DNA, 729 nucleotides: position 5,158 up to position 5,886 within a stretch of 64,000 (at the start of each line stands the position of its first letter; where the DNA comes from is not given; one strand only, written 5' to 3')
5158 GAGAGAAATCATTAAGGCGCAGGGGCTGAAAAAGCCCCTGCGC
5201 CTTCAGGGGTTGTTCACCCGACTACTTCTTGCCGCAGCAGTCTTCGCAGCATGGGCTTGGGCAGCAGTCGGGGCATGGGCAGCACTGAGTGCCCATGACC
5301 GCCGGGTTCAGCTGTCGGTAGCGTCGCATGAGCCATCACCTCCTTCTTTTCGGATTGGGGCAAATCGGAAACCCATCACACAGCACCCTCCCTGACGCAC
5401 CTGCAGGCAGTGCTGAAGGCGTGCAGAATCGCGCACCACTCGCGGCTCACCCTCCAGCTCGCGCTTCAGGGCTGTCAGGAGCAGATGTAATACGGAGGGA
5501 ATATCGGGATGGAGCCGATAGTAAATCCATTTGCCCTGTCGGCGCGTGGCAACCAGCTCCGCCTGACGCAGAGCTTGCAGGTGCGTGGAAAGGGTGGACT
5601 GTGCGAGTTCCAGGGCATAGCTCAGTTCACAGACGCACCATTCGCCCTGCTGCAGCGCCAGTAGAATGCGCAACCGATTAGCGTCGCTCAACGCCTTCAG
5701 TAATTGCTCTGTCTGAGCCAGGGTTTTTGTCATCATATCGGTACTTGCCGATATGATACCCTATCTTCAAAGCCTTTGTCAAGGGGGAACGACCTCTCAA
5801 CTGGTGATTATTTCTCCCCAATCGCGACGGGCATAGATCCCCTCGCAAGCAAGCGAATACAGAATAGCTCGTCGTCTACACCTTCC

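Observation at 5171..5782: ArsR/SmtB repressor coupled to an unannotated 35-aa metallothionein-like peptide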

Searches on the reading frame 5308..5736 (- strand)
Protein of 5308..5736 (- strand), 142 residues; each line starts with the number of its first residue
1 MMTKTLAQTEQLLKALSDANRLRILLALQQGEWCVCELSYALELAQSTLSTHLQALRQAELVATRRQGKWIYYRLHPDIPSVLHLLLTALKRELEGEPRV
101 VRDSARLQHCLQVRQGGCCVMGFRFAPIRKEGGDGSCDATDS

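Call 3: search_protein_families(library=pfam, proteins=[window:5308-5736:-], max_evalue=1)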
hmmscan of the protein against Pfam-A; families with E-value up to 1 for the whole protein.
window:5308-5736:- (142 aa): 14 families
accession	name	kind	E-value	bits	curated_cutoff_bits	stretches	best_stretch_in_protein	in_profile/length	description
PF01022.26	HTH_5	-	1.2e-16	60.8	22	1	19-63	2-46/47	Bacterial regulatory protein, arsR family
PF12840.13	HTH_20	-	2.9e-08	34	27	1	16-64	1-50/51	Helix-turn-helix domain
PF13601.12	HTH_34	-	0.012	16.2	27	1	21-65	2-47/80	Winged helix DNA-binding domain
PF25213.1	HVO_A0261_N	-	0.017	15.4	35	1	19-66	11-58/86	HVO_A0261 N-terminal domain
PF24037.1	DUF7346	-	0.019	15.5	28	1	8-66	59-118/139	Family of unknown function (DUF7346)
PF13551.12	HTH_29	-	0.033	14.7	28.1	1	21-68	1-51/64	Winged helix-turn helix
PF01638.23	HxlR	-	0.035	14.4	20.8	1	22-63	8-50/91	HxlR-like helix-turn-helix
PF25212.1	HVO_A0114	-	0.072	13.3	27.6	1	7-69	11-73/84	HVO_A0114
PF09339.16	HTH_IclR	-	0.097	12.9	22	1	25-64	9-50/52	IclR helix-turn-helix domain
PF03965.22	Penicillinase_R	-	0.1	13.4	22.6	1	36-74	25-63/115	Penicillinase repressor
PF24034.1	DUF7343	-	0.11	12.8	27.6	1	16-69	2-55/62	Domain of unknown function (DUF7343)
PF14947.12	HTH_45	-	0.15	12.6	25.5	1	23-65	10-52/77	Winged helix-turn-helix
PF13412.12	HTH_24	-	0.18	11.9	21.9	1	18-62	2-47/48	Winged helix-turn-helix DNA-binding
PF01978.25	TrmB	-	0.24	11.7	25.6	1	28-77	18-67/68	Sugar-specific transcriptional regulator TrmB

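Call 4: search_protein_families(library=ncbifam, proteins=[window:5308-5736:-], max_evalue=1)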
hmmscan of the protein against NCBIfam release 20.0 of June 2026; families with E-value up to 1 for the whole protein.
window:5308-5736:- (142 aa): 11 families
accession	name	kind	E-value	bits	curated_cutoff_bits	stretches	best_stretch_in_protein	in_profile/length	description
NF033788.1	HTH_metalloreg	subfamily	1e-28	99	55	1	10-78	2-71/77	metalloregulator ArsR/SmtB family transcription factor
NF007528.0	PRK10141.1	subfamily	1.1e-22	80.1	97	1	8-84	5-82/117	metalloregulator ArsR/SmtB family transcription factor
NF040642.1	sulf_sens_BigR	equivalog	9.8e-18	64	155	1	3-77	4-78/95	sulfite-sensing transcriptional repressor BigR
NF033789.1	repress_SdpR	subfamily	8.3e-17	60.9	100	1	13-77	2-66/79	autorepressor SdpR family transcription factor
NF045707.1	Dbac_1936_reg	equivalog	1.9e-16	59.9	115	1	5-77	3-75/99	ArsR/SmtB-type metalloregulator TsoR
NF041413.1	ArsR_Rv2640c_fam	equivalog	3.1e-13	50.2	155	1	13-87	36-113/118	Rv2640c family ArsR-like transcriptional regulator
NF047906.1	CdPbTransRegCmtR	equivalog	1.1e-11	44.5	150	1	6-76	8-78/104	Cd(II)/Pb(II)-sensing metalloregulatory transcriptional regulator CmtR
NF053755.1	MsvR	equivalog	1.2e-06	28.4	220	1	9-66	3-60/236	transcriptional factor MsvR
NF052532.1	TransRegPagRBaca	equivalog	4.6e-06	26.6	170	1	4-86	12-95/99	transcriptional repressor PagR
NF053602.1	Phr_regulator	exception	1.3e-05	24.8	320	1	10-66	3-59/191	heat shock transcription regulator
TIGR01884.1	cas_HTH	subfamily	0.001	18.5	60.2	1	16-69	139-194/202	CRISPR-associated CARF protein Csa3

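Call 16: find_homologous_proteins(query=window:5308-5736:-, max_evalue=1e-10)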
Query window:5308-5736:- (142 aa): 42 proteins with E <= 1e-10 among 154 candidates.
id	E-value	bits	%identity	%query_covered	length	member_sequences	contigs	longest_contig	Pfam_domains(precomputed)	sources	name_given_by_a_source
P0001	1.3e-88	312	100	100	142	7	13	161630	PF12840.14,PF01022.27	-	-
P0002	4.6e-57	209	72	96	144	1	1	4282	PF12840.14,PF01022.27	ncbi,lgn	-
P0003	1.3e-54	201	100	69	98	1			PF12840.14,PF01022.27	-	-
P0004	7.3e-51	189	65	92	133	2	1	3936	PF12840.14,PF01022.27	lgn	-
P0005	1.1e-48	182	62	99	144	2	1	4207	PF12840.14,PF01022.27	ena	-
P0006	1.9e-48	182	59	99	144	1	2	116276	PF12840.14,PF01022.27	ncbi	-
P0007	6.8e-34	134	54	89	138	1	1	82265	PF12840.14,PF01022.27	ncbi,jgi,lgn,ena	jgi:ArsR family transcriptional regulator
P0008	4.6e-28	116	51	87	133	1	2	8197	PF12840.14,PF01022.27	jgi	jgi:ArsR family transcriptional regulator, arsenate/arsenite/antimonite-responsive transcriptional r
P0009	3.7e-23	100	51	79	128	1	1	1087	PF12840.14,PF01022.27,PF25213.2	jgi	jgi:ArsR family transcriptional regulator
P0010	9.6e-22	95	67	45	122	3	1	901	PF12840.14,PF01022.27,PF25213.2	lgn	-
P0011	5.7e-20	89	51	68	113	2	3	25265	PF12840.14,PF01022.27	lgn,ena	-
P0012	3.3e-19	87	44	89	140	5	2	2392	PF12840.14,PF01022.27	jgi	jgi:ArsR family transcriptional regulator, arsenate/arsenite/antimonite-responsive transcriptional r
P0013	3.7e-19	87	58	51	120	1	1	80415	PF12840.14,PF01022.27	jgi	-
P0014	5.2e-19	86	45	86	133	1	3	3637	PF12840.14,PF01022.27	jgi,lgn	-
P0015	1.1e-18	85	44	89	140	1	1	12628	PF01022.27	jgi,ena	jgi:ArsR family transcriptional regulator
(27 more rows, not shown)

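Call 18: find_encoding_contigs(protein=P0002, flank=3000, max_places=3)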
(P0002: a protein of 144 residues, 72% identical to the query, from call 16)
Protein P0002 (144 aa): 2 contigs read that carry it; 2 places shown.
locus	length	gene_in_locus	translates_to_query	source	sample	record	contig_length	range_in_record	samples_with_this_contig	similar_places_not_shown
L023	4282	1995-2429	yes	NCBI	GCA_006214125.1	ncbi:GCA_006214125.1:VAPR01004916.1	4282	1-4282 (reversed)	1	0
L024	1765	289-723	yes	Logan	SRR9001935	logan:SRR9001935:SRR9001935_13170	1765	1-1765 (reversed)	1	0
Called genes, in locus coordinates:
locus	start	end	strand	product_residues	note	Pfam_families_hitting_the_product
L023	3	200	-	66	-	?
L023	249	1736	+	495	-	PF09992:NAGPA, PF02368:Big_2 (weak)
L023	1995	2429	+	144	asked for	PF01022:HTH_5, PF12840:HTH_20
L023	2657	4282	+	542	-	?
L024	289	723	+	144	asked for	PF01022:HTH_5, PF12840:HTH_20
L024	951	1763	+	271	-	?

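Call 19: find_encoding_contigs(protein=P0006, flank=3000, max_places=3)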
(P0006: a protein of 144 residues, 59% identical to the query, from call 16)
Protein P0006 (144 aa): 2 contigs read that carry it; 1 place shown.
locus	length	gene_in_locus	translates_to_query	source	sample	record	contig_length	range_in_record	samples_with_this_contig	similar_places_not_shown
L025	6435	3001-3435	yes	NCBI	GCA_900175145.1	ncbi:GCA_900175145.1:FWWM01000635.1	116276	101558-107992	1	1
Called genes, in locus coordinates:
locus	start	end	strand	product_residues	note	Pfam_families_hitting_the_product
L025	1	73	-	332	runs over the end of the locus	PF00493:MCM (weak), PF20030:bpMoxR, PF00004:AAA (weak), PF07726:AAA_3, PF07728:AAA_5, PF17863:AAA_lid_2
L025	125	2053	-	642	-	PF20581:DUF6785, PF20580:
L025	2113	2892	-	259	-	PF07963:N_methyl, PF07596:SBP_bac_10 (weak)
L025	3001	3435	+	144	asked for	PF01022:HTH_5, PF12840:HTH_20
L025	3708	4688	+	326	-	PF22113:Mtrc-MtrF_II-IV_dom (faint), PF13435:Cytochrome_C554 (weak)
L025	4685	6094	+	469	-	-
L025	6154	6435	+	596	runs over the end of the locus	PF02771:Acyl-CoA_dh_N, PF02770:Acyl-CoA_dh_M, PF00441:Acyl-CoA_dh_1, PF22924:ACOX_C_alpha1, PF08028:Acyl-CoA_dh_2, PF21263:Acyl-CoA-dh_C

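Call 20: find_encoding_contigs(protein=P0007, flank=3000, max_places=3)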
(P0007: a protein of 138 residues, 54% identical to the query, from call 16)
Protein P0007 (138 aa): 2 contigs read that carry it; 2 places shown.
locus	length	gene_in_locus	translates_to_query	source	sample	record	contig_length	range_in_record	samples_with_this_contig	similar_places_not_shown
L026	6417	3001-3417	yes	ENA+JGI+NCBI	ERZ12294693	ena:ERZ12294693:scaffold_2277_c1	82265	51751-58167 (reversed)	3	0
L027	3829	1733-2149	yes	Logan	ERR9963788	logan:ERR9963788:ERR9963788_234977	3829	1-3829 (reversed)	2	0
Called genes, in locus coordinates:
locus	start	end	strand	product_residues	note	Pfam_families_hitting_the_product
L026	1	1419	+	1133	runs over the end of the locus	PF12836:HHH_3 (faint), PF01098:FTSW_RODA_SPOVE, PF00905:Transpeptidase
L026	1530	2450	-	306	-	PF13429:TPR_15 (faint), PF00515:TPR_1 (faint), PF07719:TPR_2 (faint), PF13181:TPR_8 (faint)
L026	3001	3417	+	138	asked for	PF01022:HTH_5, PF12840:HTH_20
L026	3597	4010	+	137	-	PF01451:LMWPc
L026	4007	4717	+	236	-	PF00230:MIP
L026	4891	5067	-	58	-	-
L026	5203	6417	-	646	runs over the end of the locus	PF05448:AXE1 (faint)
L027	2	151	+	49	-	?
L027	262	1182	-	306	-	PF13429:TPR_15 (faint), PF00515:TPR_1 (faint), PF07719:TPR_2 (faint), PF13181:TPR_8 (faint)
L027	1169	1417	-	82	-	-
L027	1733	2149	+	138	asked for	PF01022:HTH_5, PF12840:HTH_20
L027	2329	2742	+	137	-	PF01451:LMWPc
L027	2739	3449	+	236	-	PF00230:MIP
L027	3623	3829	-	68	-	?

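Call 33: find_encoding_contigs(protein=P0008, flank=3000, max_places=3)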
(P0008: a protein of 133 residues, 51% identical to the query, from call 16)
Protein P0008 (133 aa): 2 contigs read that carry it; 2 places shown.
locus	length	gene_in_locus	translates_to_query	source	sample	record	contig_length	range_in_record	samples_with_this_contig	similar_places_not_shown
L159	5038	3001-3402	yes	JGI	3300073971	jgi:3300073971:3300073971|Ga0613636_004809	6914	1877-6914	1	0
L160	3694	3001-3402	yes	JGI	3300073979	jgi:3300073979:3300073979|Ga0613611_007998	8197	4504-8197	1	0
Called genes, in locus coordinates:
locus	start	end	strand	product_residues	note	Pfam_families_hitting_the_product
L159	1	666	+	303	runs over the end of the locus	PF02195:ParB_N, PF17762:HTH_ParB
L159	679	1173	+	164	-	PF04461:YajQ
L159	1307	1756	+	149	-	-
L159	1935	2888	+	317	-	-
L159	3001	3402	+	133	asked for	PF01022:HTH_5, PF12840:HTH_20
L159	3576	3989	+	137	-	PF01451:LMWPc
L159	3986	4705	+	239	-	PF00230:MIP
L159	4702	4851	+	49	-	-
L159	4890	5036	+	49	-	?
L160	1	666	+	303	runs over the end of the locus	PF02195:ParB_N, PF17762:HTH_ParB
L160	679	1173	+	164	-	PF04461:YajQ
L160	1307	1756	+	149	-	-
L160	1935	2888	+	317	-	-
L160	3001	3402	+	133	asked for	PF01022:HTH_5, PF12840:HTH_20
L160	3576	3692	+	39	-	?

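Call 34: find_encoding_contigs(protein=P0004, flank=3000, max_places=3)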
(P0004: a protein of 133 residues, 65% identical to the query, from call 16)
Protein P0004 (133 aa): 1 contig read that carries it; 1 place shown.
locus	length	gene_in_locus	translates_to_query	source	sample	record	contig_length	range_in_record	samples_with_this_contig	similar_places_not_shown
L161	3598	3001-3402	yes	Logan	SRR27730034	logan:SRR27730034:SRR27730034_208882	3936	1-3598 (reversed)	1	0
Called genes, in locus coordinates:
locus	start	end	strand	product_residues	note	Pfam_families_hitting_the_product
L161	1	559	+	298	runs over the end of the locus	?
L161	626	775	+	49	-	-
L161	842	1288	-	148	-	-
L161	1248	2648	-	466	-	PF00919:UPF0004, PF04055:Radical_SAM, PF18693:TRAM_2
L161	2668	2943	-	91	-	-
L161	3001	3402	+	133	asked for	PF12840:HTH_20, PF01022:HTH_5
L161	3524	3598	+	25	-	?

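Call 64: search_solved_structures(query=window:5308-5736:-, max_evalue=0.00001, show_alignments=3)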
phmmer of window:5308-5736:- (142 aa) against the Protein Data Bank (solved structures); distinct sequences matched with E-value up to 0.00001: 25.
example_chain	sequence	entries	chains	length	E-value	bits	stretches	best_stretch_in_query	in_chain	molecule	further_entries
1r1t_A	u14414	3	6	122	1.3e-11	47.6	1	10-77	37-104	Transcriptional repressor smtB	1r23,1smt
4k2e_A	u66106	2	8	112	3.2e-11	46.3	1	2-86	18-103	Transcriptional activator HlyU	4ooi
3jth_A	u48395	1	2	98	7.6e-11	45.1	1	5-86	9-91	Transcription activator HlyU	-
5znx_A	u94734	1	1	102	8.7e-11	44.9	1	5-86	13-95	Transcriptional activator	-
6cda_A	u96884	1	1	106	1.1e-10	44.6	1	3-78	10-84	ArsR family transcriptional regulator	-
8qkf_A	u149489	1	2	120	2.4e-10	43.5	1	8-90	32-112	ArsR family transcriptional regulator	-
9t6t_A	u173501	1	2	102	3.3e-10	43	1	4-80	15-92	Lmo1102 protein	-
4ggg_A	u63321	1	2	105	3.8e-10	42.9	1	3-78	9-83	Repressor protein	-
9t6r_A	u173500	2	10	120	4.2e-10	42.7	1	4-82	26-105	Lmo1102 protein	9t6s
2kjb_A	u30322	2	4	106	5.4e-10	42.4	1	3-78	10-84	CzrA protein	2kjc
1r1u_A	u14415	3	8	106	5.4e-10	42.4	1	3-78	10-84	repressor protein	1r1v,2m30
1r22_A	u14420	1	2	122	7.5e-10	41.9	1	10-77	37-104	Transcriptional repressor smtB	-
6cdb_A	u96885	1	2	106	7.5e-10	41.9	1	3-78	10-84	ArsR family transcriptional regulator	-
3pqj_A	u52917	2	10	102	1.1e-09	41.3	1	4-77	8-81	Biofilm growth-associated repressor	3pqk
13ct_A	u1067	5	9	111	3.4e-09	39.8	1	9-77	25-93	Transcriptional regulator, ArsR family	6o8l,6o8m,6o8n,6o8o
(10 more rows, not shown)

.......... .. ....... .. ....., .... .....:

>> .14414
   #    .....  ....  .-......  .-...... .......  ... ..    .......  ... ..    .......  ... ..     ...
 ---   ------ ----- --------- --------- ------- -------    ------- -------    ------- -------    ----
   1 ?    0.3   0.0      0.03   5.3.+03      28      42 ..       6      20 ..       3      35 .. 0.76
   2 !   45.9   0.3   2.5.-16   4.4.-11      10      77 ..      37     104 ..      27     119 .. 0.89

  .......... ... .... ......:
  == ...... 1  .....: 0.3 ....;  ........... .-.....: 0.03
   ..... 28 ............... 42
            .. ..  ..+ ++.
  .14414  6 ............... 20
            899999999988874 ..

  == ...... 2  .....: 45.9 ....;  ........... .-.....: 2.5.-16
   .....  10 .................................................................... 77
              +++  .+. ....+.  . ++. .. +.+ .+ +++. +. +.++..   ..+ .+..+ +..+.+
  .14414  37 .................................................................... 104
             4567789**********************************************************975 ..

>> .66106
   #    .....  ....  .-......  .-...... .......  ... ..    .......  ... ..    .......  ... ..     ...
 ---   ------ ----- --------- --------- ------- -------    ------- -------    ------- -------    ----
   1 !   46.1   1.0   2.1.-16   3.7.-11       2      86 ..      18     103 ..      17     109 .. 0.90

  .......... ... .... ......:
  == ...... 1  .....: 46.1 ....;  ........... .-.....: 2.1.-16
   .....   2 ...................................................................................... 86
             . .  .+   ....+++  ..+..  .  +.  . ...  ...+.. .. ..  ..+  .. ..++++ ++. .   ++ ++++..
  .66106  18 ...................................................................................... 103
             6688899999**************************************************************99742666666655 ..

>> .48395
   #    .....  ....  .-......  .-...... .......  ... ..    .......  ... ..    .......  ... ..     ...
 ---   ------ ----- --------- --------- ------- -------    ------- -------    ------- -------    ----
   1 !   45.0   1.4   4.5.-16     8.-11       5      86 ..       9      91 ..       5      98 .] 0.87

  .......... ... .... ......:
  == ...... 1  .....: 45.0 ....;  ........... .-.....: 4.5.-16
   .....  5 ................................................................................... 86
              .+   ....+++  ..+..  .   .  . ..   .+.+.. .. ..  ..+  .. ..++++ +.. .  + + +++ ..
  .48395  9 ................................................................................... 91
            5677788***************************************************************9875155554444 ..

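Call 82: predict_structure(alignment_id=A3)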
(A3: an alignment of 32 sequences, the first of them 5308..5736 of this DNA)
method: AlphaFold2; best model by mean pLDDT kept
length: 142 residues; sequences in the alignment: 32
mean_pLDDT: 86.5   pTM: 0.80
mean pLDDT of the five models: 86.5, 86.4, 84.2, 84.2, 84.1
residues with pLDDT >= 90: 94; 70-90: 25; 50-70: 14; < 50: 9
segments of 3 or more residues with pLDDT < 50: 138-142
pLDDT, mean of each block of 10 residues (from residue 1): 80 94 97 96 95 96 93 95 93 94 96 84 57 51 39
secondary structure, 60 per line:
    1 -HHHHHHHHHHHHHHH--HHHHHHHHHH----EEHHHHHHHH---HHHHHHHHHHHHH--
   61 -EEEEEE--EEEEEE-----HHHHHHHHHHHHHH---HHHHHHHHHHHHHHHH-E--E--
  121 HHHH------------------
elements in order: H2-16 H19-28 H35-42 H46-58 E62-67 E70-75 H81-94 H98-113 H121-124

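Call 83: search_protein_families(library=ncbifam, proteins=[L026:3597-4010:+, L026:4007-4717:+, L159:3576-3989:+, L159:3986-4705:+], max_evalue=0.00001)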
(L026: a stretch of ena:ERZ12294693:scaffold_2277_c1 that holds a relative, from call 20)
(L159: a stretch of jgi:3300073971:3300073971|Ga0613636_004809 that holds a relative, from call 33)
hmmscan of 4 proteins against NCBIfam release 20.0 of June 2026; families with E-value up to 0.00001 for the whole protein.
L026:3597-4010:+ (137 aa): 4 families
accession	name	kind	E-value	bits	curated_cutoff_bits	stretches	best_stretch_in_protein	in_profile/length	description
TIGR02689.1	ars_reduc_gluta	equivalog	9.1e-25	87.3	157.6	1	3-129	2-125/126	arsenate reductase, glutathione/glutaredoxin type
NF010053.0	PRK13530.1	subfamily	9.8e-20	71.3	215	1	2-129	4-128/133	arsenate reductase (thioredoxin)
TIGR02691.1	arsC_pI258_fam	equivalog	3.6e-17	62.8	174.3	1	4-129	1-129/129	arsenate reductase (thioredoxin)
NF007520.0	PRK10126.1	equivalog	3e-06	27.7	243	1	3-84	4-83/147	low molecular weight protein-tyrosine-phosphatase Wzb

L026:4007-4717:+ (236 aa): 4 families
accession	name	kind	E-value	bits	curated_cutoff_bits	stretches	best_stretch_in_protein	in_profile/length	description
TIGR00861.1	MIP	subfamily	3.3e-43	148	171.25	1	11-213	1-224/224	MIP family channel protein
NF003838.0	PRK05420.1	equivalog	1.8e-41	142.2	256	1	7-219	3-229/231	aquaporin Z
NF045553.1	AquGlycerPorinGla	equivalog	1.4e-11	44.1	400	1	34-97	37-100/290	aquaglyceroporin Gla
NF043012.1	LacAcidTportLarD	equivalog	2.9e-08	33.5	390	0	35-100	34-95/237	D/L-lactic acid transporter LarD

L159:3576-3989:+ (137 aa): 3 families
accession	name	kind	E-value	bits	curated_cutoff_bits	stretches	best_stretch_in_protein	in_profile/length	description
TIGR02689.1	ars_reduc_gluta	equivalog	4.9e-25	88.1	157.6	1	4-129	3-125/126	arsenate reductase, glutathione/glutaredoxin type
NF010053.0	PRK13530.1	subfamily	6.2e-18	65.4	215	1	2-128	4-127/133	arsenate reductase (thioredoxin)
TIGR02691.1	arsC_pI258_fam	equivalog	1.8e-14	54.1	174.3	1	4-128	1-128/129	arsenate reductase (thioredoxin)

L159:3986-4705:+ (239 aa): 4 families
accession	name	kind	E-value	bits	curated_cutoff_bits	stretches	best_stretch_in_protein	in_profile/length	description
TIGR00861.1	MIP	subfamily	4.8e-52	177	171.25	1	11-218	1-224/224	MIP family channel protein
NF003838.0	PRK05420.1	equivalog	7.3e-49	166.3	256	1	6-222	2-227/231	aquaporin Z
NF045553.1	AquGlycerPorinGla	equivalog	5.6e-15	55.3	400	1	10-98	10-101/290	aquaglyceroporin Gla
NF043012.1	LacAcidTportLarD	equivalog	1.6e-07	31.1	390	0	10-100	5-95/237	D/L-lactic acid transporter LarD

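Call 86: find_encoding_contigs(protein=P0015, flank=2500, max_places=2)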
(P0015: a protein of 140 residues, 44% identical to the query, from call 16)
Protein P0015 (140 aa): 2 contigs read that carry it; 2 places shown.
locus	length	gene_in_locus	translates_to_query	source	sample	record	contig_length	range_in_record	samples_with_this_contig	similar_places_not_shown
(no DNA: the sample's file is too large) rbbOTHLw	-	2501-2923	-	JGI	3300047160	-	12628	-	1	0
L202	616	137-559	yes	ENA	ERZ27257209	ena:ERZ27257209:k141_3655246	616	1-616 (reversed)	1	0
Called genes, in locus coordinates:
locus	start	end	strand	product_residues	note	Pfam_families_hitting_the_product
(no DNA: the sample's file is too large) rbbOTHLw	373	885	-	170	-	PF01451:LMWPc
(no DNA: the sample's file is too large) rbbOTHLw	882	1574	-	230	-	PF00230:MIP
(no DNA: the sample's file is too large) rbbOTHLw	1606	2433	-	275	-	PF01135:PCMT (weak), PF01209:Ubie_methyltran, PF05175:MTS (weak), PF13489:Methyltransf_23, PF13847:Methyltransf_31, PF08241:Methyltransf_11, PF08242:Methyltransf_12, PF13649:Methyltransf_25, +3 more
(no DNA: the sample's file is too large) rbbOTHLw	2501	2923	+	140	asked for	PF01022:HTH_5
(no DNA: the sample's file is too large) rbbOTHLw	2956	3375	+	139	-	-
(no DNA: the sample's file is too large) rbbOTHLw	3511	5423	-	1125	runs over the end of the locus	PF13620:CarboxypepD_reg, PF13715:CarbopepD_reg_2, PF25183:OMP_b-brl_4, PF00593:TonB_dep_Rec_b-barrel (weak)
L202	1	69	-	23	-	?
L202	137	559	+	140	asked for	PF01022:HTH_5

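Call 87: find_encoding_contigs(protein=P0013, flank=2500, max_places=2)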
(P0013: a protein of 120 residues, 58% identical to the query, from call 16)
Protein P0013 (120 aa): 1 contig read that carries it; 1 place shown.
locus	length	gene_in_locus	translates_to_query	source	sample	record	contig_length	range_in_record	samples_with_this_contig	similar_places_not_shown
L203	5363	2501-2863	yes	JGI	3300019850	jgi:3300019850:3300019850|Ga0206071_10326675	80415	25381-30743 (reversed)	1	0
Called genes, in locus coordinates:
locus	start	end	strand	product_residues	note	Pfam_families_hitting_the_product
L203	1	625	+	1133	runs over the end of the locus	PF00580:UvrD-helicase, PF13245:AAA_19 (weak), PF13361:UvrD_C, PF13538:UvrD_C_2 (faint), PF12705:PDDEXK_1 (weak)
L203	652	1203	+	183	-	PF09764:Nt_Gln_amidase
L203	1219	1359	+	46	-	-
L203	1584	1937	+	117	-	PF16697:Yop-YscD_cpl, PF00498:FHA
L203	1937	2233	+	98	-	-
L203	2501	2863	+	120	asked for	PF12840:HTH_20 (weak), PF01022:HTH_5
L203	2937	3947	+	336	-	PF00044:Gp_dh_N, PF02800:Gp_dh_C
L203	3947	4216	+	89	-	PF01169:GDT1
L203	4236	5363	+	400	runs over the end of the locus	PF07690:MFS_1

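Call 88: find_encoding_contigs(protein=P0009, flank=2500, max_places=2)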
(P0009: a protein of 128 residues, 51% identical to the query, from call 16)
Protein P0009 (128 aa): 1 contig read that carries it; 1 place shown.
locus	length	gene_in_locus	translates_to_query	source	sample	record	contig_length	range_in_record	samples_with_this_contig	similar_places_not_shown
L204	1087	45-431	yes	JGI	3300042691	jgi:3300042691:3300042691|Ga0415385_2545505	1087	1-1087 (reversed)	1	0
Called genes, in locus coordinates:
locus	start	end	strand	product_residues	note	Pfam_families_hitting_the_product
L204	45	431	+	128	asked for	PF25213:HVO_A0261_N (weak), PF12840:HTH_20, PF01022:HTH_5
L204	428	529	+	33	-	-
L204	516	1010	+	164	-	PF20001:DUF6428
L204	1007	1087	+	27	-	?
